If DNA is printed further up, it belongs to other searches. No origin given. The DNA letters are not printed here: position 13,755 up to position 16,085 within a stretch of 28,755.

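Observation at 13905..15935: In-frame fusion of a complete RibF (riboflavin kinase/FAD synthetase) to a complete GT2 glycosyltransferase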

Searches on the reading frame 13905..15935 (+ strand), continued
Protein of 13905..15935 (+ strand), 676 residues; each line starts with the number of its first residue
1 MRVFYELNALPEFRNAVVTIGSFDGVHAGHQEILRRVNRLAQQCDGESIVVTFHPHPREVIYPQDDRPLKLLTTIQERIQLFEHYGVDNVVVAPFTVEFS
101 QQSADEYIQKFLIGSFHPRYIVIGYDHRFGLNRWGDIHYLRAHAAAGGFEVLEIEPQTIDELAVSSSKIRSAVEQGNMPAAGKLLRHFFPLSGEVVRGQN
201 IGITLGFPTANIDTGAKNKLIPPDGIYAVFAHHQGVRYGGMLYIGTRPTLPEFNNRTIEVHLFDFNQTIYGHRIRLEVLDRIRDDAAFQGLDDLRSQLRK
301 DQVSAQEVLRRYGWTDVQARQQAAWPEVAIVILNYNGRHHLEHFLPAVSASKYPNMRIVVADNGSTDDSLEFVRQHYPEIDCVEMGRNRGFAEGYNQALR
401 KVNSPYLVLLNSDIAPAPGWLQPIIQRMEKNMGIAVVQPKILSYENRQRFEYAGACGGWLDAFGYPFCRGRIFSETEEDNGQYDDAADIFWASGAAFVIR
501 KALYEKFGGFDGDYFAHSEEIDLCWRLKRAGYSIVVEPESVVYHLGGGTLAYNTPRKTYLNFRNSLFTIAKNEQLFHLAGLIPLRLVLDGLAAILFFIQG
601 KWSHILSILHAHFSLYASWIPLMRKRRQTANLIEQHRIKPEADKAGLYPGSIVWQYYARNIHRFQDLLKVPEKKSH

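Call 6: find_homologous_proteins(query=window:13905-15932:+, max_evalue=1e-10)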
Query window:13905-15932:+ (676 aa): 2461 proteins with E <= 1e-10 among 8000 candidates; the best 120 are listed.
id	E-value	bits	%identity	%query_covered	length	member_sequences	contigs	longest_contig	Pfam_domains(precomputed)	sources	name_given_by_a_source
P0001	0.0e+0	1524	96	100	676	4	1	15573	PF10111.15,PF13641.13,PF01687.24,PF01467.33,PF06574.19,PF00535.33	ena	-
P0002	0.0e+0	1285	80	100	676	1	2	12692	PF13632.13,PF10111.15,PF13641.13,PF01687.24,PF01467.33,PF06574.19,PF00535.33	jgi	jgi:riboflavin kinase/FMN adenylyltransferase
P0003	0.0e+0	1279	79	100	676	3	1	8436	PF13632.13,PF10111.15,PF13641.13,PF01687.24,PF01467.33,PF06574.19,PF00535.33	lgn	-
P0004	0.0e+0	1159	73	100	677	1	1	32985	PF13632.13,PF10111.15,PF13641.13,PF01687.24,PF01467.33,PF06574.19,PF00535.33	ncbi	-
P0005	0.0e+0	1156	73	99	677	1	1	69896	PF13632.13,PF10111.15,PF13641.13,PF01687.24,PF01467.33,PF06574.19,PF00535.33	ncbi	-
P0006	0.0e+0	1127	72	99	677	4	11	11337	PF13632.13,PF10111.15,PF13641.13,PF01687.24,PF01467.33,PF06574.19,PF00535.33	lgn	-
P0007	0.0e+0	1125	73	99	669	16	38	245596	PF13632.13,PF10111.15,PF13641.13,PF01687.24,PF01467.33,PF06574.19,PF00535.33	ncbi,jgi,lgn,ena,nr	ncbi:MAG: bifunctional riboflavin kinase/FAD synthetase [Saprospiraceae bacterium]|jgi:hypothetical 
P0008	0.0e+0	1116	72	99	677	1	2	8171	PF13632.13,PF10111.15,PF13641.13,PF01687.24,PF01467.33,PF06574.19,PF00535.33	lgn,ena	-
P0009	0.0e+0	1111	71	99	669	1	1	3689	PF13632.13,PF10111.15,PF13641.13,PF01687.24,PF01467.33,PF06574.19,PF00535.33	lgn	-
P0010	0.0e+0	1095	69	99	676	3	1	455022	PF13632.13,PF10111.15,PF13641.13,PF01687.24,PF01467.33,PF06574.19,PF00535.33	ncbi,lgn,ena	-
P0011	0.0e+0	1086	68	100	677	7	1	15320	PF13632.13,PF10111.15,PF13641.13,PF01687.24,PF01467.33,PF06574.19,PF00535.33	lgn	-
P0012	0.0e+0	1074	68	99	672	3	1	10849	PF10111.15,PF13641.13,PF01687.24,PF01467.33,PF06574.19,PF00535.33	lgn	-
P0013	1.5e-281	954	60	99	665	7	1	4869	PF13632.13,PF10111.15,PF13641.13,PF01687.24,PF01467.33,PF06574.19,PF00535.33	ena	-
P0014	6.1e-281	952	61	99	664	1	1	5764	PF13632.13,PF10111.15,PF13641.13,PF01687.24,PF01467.33,PF06574.19,PF00535.33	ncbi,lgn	-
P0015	3.3e-280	949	61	99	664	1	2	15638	PF13632.13,PF10111.15,PF13641.13,PF01687.24,PF01467.33,PF06574.19,PF00535.33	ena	-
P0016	2.8e-278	943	60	99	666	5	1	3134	PF13632.13,PF10111.15,PF13641.13,PF01687.24,PF01467.33,PF06574.19,PF00535.33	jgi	-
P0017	9.0e-278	941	59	99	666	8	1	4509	PF10111.15,PF13641.13,PF01687.24,PF01467.33,PF06574.19,PF00535.33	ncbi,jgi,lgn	jgi:riboflavin kinase/FMN adenylyltransferase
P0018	3.7e-277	939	60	99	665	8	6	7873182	PF13632.13,PF10111.15,PF13641.13,PF01687.24,PF01467.33,PF06574.19,PF00535.33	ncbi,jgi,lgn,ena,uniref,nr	ncbi:bifunctional riboflavin kinase/FAD synthetase [Phaeodactylibacter xiamenensis]|jgi:hypothetical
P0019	4.4e-277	939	60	99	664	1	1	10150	PF13632.13,PF10111.15,PF13641.13,PF01687.24,PF01467.33,PF06574.19,PF00535.33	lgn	-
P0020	2.4e-276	937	59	99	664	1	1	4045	PF13632.13,PF10111.15,PF13641.13,PF01687.24,PF01467.33,PF06574.19,PF00535.33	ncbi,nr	ncbi:MAG: bifunctional riboflavin kinase/FAD synthetase [Phaeodactylibacter sp.]|nr:bifunctional rib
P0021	2.6e-276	936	60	99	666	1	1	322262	PF13632.13,PF10111.15,PF13641.13,PF01687.24,PF01467.33,PF06574.19,PF00535.33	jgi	jgi:riboflavin kinase/FMN adenylyltransferase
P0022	3.5e-276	936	60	99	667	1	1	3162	PF13632.13,PF10111.15,PF13641.13,PF01687.24,PF01467.33,PF06574.19,PF00535.33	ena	-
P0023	7.0e-276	935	58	99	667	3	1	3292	PF13632.13,PF13641.13,PF01687.24,PF06574.19,PF00535.33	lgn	-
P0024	1.5e-275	934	59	99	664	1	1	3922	PF13632.13,PF10111.15,PF13641.13,PF01687.24,PF01467.33,PF06574.19,PF00535.33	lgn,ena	-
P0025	2.1e-275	933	59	99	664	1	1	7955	PF13632.13,PF10111.15,PF13641.13,PF01687.24,PF01467.33,PF06574.19,PF00535.33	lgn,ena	-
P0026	2.8e-275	933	59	99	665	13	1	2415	PF13632.13,PF10111.15,PF13641.13,PF01687.24,PF01467.33,PF06574.19,PF00535.33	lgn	-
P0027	3.0e-275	933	60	99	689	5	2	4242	PF13632.13,PF10111.15,PF13641.13,PF01687.24,PF01467.33,PF06574.19,PF00535.33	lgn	-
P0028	3.6e-275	933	59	99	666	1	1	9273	PF13632.13,PF10111.15,PF13641.13,PF01687.24,PF01467.33,PF06574.19,PF00535.33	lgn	-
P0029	4.8e-275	932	58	99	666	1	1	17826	PF10111.15,PF13641.13,PF01687.24,PF01467.33,PF06574.19,PF00535.33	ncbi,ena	-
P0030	5.1e-275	932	59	99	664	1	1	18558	PF13632.13,PF10111.15,PF13641.13,PF01687.24,PF01467.33,PF06574.19,PF00535.33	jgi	jgi:riboflavin kinase/FMN adenylyltransferase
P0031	6.2e-275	932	59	99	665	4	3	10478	PF13632.13,PF13641.13,PF01687.24,PF01467.33,PF06574.19,PF00535.33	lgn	-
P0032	8.6e-275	931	59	99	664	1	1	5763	PF10111.15,PF13641.13,PF01687.24,PF01467.33,PF06574.19,PF00535.33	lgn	-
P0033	3.2e-274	929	59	99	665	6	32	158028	PF13632.13,PF10111.15,PF13641.13,PF01687.24,PF01467.33,PF06574.19,PF00535.33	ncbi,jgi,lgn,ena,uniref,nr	ncbi:bifunctional riboflavin kinase/FAD synthetase [Phaeodactylibacter sp.]|jgi:hypothetical protein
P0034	4.6e-274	929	60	99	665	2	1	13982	PF13632.13,PF10111.15,PF13641.13,PF01687.24,PF01467.33,PF06574.19,PF00535.33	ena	-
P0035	1.6e-273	927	59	99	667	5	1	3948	PF13632.13,PF13641.13,PF01687.24,PF01467.33,PF06574.19,PF00535.33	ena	-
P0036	2.1e-273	927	59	99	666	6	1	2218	PF13632.13,PF10111.15,PF13641.13,PF01687.24,PF01467.33,PF06574.19,PF00535.33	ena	-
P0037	6.6e-273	925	60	99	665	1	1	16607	PF10111.15,PF13641.13,PF01687.24,PF01467.33,PF06574.19,PF00535.33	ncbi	-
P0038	1.1e-272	924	57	99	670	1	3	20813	PF10111.15,PF13641.13,PF01687.24,PF01467.33,PF06574.19,PF00535.33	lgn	-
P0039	1.3e-272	924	60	99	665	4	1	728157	PF13632.13,PF10111.15,PF13641.13,PF01687.24,PF01467.33,PF06574.19,PF00535.33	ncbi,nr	ncbi:MAG: bifunctional riboflavin kinase/FAD synthetase [Lewinellaceae bacterium]|nr:bifunctional ri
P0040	1.4e-272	924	59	99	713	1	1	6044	PF13632.13,PF10111.15,PF13641.13,PF01687.24,PF01467.33,PF06574.19,PF00535.33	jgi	jgi:riboflavin kinase/FMN adenylyltransferase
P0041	2.9e-272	923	59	99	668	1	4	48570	PF13632.13,PF10111.15,PF13641.13,PF01687.24,PF01467.33,PF06574.19,PF00535.33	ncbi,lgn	-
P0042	4.5e-272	922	60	99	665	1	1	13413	PF10111.15,PF13641.13,PF01687.24,PF01467.33,PF06574.19,PF00535.33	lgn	-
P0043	8.2e-272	921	59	99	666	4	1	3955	PF10111.15,PF13641.13,PF01687.24,PF01467.33,PF06574.19,PF00535.33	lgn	-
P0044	1.3e-271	921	58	99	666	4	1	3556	PF13632.13,PF10111.15,PF13641.13,PF01687.24,PF01467.33,PF06574.19,PF00535.33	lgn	-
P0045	1.4e-271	921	59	99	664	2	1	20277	PF13632.13,PF10111.15,PF13641.13,PF01687.24,PF01467.33,PF06574.19,PF00535.33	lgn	-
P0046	1.6e-271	921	59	99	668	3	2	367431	PF13632.13,PF10111.15,PF13641.13,PF01687.24,PF01467.33,PF06574.19,PF00535.33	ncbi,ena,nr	ncbi:MAG: bifunctional riboflavin kinase/FAD synthetase [Lewinellaceae bacterium]|nr:bifunctional ri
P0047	1.8e-271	920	59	99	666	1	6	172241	PF13632.13,PF10111.15,PF13641.13,PF01687.24,PF01467.33,PF06574.19,PF00535.33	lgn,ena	-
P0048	9.3e-271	918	60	99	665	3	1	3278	PF13641.13,PF01687.24,PF01467.33,PF06574.19,PF00535.33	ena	-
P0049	9.4e-271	918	59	99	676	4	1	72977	PF13632.13,PF10111.15,PF13641.13,PF01687.24,PF01467.33,PF06574.19,PF00535.33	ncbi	-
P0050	1.5e-270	917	59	99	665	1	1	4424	PF13632.13,PF10111.15,PF13641.13,PF01687.24,PF01467.33,PF06574.19,PF00535.33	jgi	jgi:riboflavin kinase/FMN adenylyltransferase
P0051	1.8e-270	917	59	99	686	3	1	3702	PF13632.13,PF10111.15,PF13641.13,PF01687.24,PF01467.33,PF06574.19,PF00535.33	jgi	-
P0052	2.0e-270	917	59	99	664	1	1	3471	PF13632.13,PF10111.15,PF13641.13,PF01687.24,PF01467.33,PF06574.19,PF00535.33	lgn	-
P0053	2.3e-270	917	60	99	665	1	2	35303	PF10111.15,PF13641.13,PF01687.24,PF01467.33,PF06574.19,PF00535.33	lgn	-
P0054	2.3e-270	917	60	99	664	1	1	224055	PF13632.13,PF10111.15,PF13641.13,PF01687.24,PF01467.33,PF06574.19,PF00535.33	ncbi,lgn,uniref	ncbi:MAG: bifunctional riboflavin kinase/FAD synthetase [Phaeodactylibacter sp.]|uniref:bifunctional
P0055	3.0e-270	916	59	99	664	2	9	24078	PF10111.15,PF13641.13,PF01687.24,PF01467.33,PF06574.19,PF00535.33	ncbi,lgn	-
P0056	4.4e-270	916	59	99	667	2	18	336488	PF13641.13,PF01687.24,PF01467.33,PF06574.19,PF00535.33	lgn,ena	-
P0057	5.9e-270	915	59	99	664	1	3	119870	PF13632.13,PF10111.15,PF13641.13,PF01687.24,PF01467.33,PF06574.19,PF00535.33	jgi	jgi:riboflavin kinase/FMN adenylyltransferase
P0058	7.9e-270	915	59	99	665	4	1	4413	PF10111.15,PF13641.13,PF01687.24,PF01467.33,PF06574.19,PF00535.33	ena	-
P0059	9.4e-270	915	59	99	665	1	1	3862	PF10111.15,PF13641.13,PF01687.24,PF01467.33,PF06574.19,PF00535.33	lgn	-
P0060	1.5e-269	914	58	99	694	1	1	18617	PF13641.13,PF01687.24,PF01467.33,PF06574.19,PF00535.33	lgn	-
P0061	1.8e-269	914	60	99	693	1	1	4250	PF10111.15,PF13641.13,PF01687.24,PF01467.33,PF06574.19,PF00535.33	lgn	-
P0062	2.3e-269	913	58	99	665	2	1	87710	PF13632.13,PF10111.15,PF13641.13,PF01687.24,PF01467.33,PF06574.19,PF00535.33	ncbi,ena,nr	ncbi:MAG: bifunctional riboflavin kinase/FAD synthetase [Phaeodactylibacter sp.]|nr:bifunctional rib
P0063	3.0e-269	913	59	99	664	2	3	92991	PF13632.13,PF10111.15,PF13641.13,PF01687.24,PF01467.33,PF06574.19,PF00535.33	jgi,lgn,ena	jgi:riboflavin kinase/FMN adenylyltransferase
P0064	3.8e-269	913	59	100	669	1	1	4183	PF10111.15,PF13641.13,PF01687.24,PF01467.33,PF06574.19,PF00535.33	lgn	-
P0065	4.6e-269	912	59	99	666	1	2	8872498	PF13632.13,PF10111.15,PF13641.13,PF01687.24,PF01467.33,PF06574.19,PF00535.33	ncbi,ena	-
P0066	5.4e-269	912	59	99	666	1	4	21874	PF10111.15,PF13641.13,PF01687.24,PF01467.33,PF06574.19,PF00535.33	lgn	-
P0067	6.5e-269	912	59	99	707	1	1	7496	PF13632.13,PF10111.15,PF13641.13,PF01687.24,PF01467.33,PF06574.19,PF00535.33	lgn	-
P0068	1.6e-268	911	58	99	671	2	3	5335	PF10111.15,PF13641.13,PF01687.24,PF01467.33,PF06574.19,PF00535.33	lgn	-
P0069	1.6e-268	911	59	99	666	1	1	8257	PF10111.15,PF13641.13,PF01687.24,PF01467.33,PF06574.19,PF00535.33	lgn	-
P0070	2.9e-268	910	58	100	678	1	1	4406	PF13632.13,PF10111.15,PF13641.13,PF01687.24,PF01467.33,PF06574.19,PF00535.33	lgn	-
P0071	3.9e-268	909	58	99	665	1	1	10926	PF10111.15,PF13641.13,PF01687.24,PF01467.33,PF06574.19,PF00535.33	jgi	-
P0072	6.7e-268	909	59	99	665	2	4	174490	PF10111.15,PF13641.13,PF01687.24,PF01467.33,PF06574.19,PF00535.33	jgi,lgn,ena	-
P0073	9.2e-268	908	58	99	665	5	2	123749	PF10111.15,PF13641.13,PF01687.24,PF01467.33,PF06574.19,PF00535.33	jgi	jgi:riboflavin kinase/FMN adenylyltransferase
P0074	1.2e-267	908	59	99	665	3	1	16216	PF13632.13,PF10111.15,PF13641.13,PF01687.24,PF01467.33,PF06574.19,PF00535.33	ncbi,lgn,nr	ncbi:MAG: bifunctional riboflavin kinase/FAD synthetase [Phaeodactylibacter sp.]|nr:bifunctional rib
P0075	1.4e-267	907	57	99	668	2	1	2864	PF13632.13,PF10111.15,PF13641.13,PF01687.24,PF01467.33,PF06574.19,PF00535.33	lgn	-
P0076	1.9e-267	907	59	99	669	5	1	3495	PF10111.15,PF13641.13,PF01687.24,PF01467.33,PF06574.19,PF00535.33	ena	-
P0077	2.2e-267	907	58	99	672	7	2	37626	PF10111.15,PF13641.13,PF01687.24,PF01467.33,PF06574.19,PF00535.33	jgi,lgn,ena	jgi:riboflavin kinase/FMN adenylyltransferase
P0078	5.6e-267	906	59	98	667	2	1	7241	PF10111.15,PF13641.13,PF01687.24,PF01467.33,PF06574.19,PF00535.33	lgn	-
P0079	1.3e-266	904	59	99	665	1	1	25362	PF13632.13,PF10111.15,PF13641.13,PF01687.24,PF01467.33,PF06574.19,PF00535.33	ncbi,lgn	-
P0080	1.6e-266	904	58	99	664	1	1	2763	PF10111.15,PF13641.13,PF01687.24,PF01467.33,PF06574.19,PF00535.33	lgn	-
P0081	1.8e-266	904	58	99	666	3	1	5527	PF13632.13,PF10111.15,PF13641.13,PF01687.24,PF01467.33,PF06574.19,PF00535.33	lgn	-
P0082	3.5e-266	903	57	99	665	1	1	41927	PF13632.13,PF10111.15,PF13641.13,PF01687.24,PF01467.33,PF06574.19,PF00535.33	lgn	-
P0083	5.8e-266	902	58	99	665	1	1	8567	PF10111.15,PF13641.13,PF01687.24,PF01467.33,PF06574.19,PF00535.33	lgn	-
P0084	7.2e-266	902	59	99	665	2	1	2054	PF13632.13,PF10111.15,PF13641.13,PF01687.24,PF01467.33,PF06574.19,PF00535.33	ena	-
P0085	1.4e-265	901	58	99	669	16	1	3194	PF13641.13,PF01687.24,PF01467.33,PF06574.19,PF00535.33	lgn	-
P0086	1.6e-265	901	57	99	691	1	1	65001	PF13632.13,PF10111.15,PF13641.13,PF01687.24,PF01467.33,PF06574.19,PF00535.33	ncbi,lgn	-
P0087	4.9e-265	899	58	99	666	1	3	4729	PF13632.13,PF10111.15,PF13641.13,PF01687.24,PF01467.33,PF06574.19,PF00535.33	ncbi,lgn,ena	-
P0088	8.1e-265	898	58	99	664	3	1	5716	PF10111.15,PF13641.13,PF01687.24,PF01467.33,PF06574.19,PF00535.33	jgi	-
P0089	1.0e-264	898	58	99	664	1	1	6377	PF13632.13,PF10111.15,PF13641.13,PF01687.24,PF01467.33,PF06574.19,PF00535.33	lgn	-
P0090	1.1e-264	898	58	99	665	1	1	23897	PF13632.13,PF10111.15,PF13641.13,PF01687.24,PF01467.33,PF06574.19,PF00535.33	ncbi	ncbi:MAG: bifunctional riboflavin kinase/FAD synthetase [Bacteroidota bacterium]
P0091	2.7e-264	897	59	99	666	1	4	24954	PF13632.13,PF10111.15,PF13641.13,PF01687.24,PF01467.33,PF06574.19,PF00535.33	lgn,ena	-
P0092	3.9e-264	896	58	99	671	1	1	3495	PF10111.15,PF13641.13,PF01687.24,PF01467.33,PF06574.19,PF00535.33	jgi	-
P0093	8.9e-264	895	58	99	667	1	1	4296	PF10111.15,PF13641.13,PF01687.24,PF01467.33,PF06574.19,PF00535.33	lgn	-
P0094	9.0e-264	895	57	99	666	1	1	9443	PF13632.13,PF10111.15,PF13641.13,PF01687.24,PF01467.33,PF06574.19,PF00535.33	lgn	-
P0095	9.1e-264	895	57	99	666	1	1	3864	PF10111.15,PF13641.13,PF01687.24,PF01467.33,PF06574.19,PF00535.33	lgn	-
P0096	1.0e-263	895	57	99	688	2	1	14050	PF10111.15,PF13641.13,PF01687.24,PF01467.33,PF06574.19,PF00535.33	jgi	-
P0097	1.5e-263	894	57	99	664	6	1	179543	PF10111.15,PF13641.13,PF01687.24,PF01467.33,PF06574.19,PF00535.33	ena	-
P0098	1.7e-263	894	58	99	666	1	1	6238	PF10111.15,PF13641.13,PF01687.24,PF01467.33,PF06574.19,PF00535.33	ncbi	-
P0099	3.3e-263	893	60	99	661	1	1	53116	PF10111.15,PF13641.13,PF01687.24,PF01467.33,PF06574.19,PF00535.33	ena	-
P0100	5.6e-263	892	59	99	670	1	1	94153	PF13632.13,PF10111.15,PF13641.13,PF01687.24,PF01467.33,PF06574.19,PF00535.33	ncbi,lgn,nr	ncbi:MAG: bifunctional riboflavin kinase/FAD synthetase [Lewinellaceae bacterium]|nr:bifunctional ri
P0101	7.2e-263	892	58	99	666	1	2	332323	PF13632.13,PF10111.15,PF13641.13,PF01687.24,PF01467.33,PF06574.19,PF00535.33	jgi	-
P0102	8.4e-263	892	58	99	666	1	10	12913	PF13632.13,PF10111.15,PF13641.13,PF01687.24,PF01467.33,PF06574.19,PF00535.33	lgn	-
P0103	1.1e-262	891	60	99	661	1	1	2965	PF10111.15,PF13641.13,PF01687.24,PF01467.33,PF06574.19,PF00535.33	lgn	-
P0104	2.5e-262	890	59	99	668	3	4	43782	PF13632.13,PF10111.15,PF13641.13,PF01687.24,PF01467.33,PF06574.19,PF00535.33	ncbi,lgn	-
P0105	2.7e-262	890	58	99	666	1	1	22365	PF13632.13,PF10111.15,PF13641.13,PF01687.24,PF01467.33,PF06574.19,PF00535.33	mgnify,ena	mgnify:CR=1 FL=1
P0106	3.5e-262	890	57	99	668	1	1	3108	PF10111.15,PF13641.13,PF01687.24,PF06574.19,PF00535.33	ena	-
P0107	4.3e-262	889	57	99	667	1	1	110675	PF10111.15,PF13641.13,PF01687.24,PF01467.33,PF06574.19,PF00535.33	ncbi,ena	-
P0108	6.0e-262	889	57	99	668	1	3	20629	PF13632.13,PF10111.15,PF13641.13,PF01687.24,PF01467.33,PF06574.19,PF00535.33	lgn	-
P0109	7.3e-262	889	58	99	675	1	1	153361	PF13632.13,PF10111.15,PF13641.13,PF01687.24,PF01467.33,PF06574.19,PF00535.33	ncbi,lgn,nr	ncbi:MAG: hypothetical protein DHS20C18_09520 [Saprospiraceae bacterium]|nr:MAG: hypothetical protei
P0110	1.3e-261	888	57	99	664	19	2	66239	PF13632.13,PF10111.15,PF13641.13,PF01687.24,PF01467.33,PF06574.19,PF00535.33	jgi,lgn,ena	jgi:riboflavin kinase/FMN adenylyltransferase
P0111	1.4e-261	888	58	99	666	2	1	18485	PF13632.13,PF10111.15,PF13641.13,PF01687.24,PF01467.33,PF06574.19,PF00535.33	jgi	-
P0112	1.8e-261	887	58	99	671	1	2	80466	PF10111.15,PF13641.13,PF01687.24,PF01467.33,PF06574.19,PF00535.33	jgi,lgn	jgi:hypothetical protein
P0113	2.8e-261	887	57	99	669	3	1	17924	PF13632.13,PF10111.15,PF13506.14,PF13641.13,PF01687.24,PF01467.33,PF06574.19,PF00535.33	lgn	-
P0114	3.1e-261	887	56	99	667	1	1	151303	PF10111.15,PF13641.13,PF01687.24,PF01467.33,PF06574.19,PF00535.33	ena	-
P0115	3.2e-261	886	57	99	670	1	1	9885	PF10111.15,PF13641.13,PF01687.24,PF01467.33,PF06574.19,PF00535.33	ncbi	ncbi:MAG: bifunctional riboflavin kinase/FAD synthetase [Saprospiraceae bacterium]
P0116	3.3e-261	886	57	99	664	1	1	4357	PF13632.13,PF10111.15,PF13641.13,PF01687.24,PF01467.33,PF06574.19,PF00535.33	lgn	-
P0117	3.4e-261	886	58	99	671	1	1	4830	PF13632.13,PF10111.15,PF13641.13,PF01687.24,PF01467.33,PF06574.19,PF00535.33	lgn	-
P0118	3.6e-261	886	59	99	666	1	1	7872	PF13632.13,PF10111.15,PF13641.13,PF01687.24,PF01467.33,PF06574.19,PF00535.33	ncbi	-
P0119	5.2e-261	886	58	99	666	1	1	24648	PF13632.13,PF10111.15,PF13641.13,PF01687.24,PF01467.33,PF06574.19,PF00535.33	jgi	jgi:hypothetical protein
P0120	5.7e-261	886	58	99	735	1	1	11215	PF13632.13,PF10111.15,PF13641.13,PF01687.24,PF01467.33,PF06574.19,PF00535.33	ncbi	-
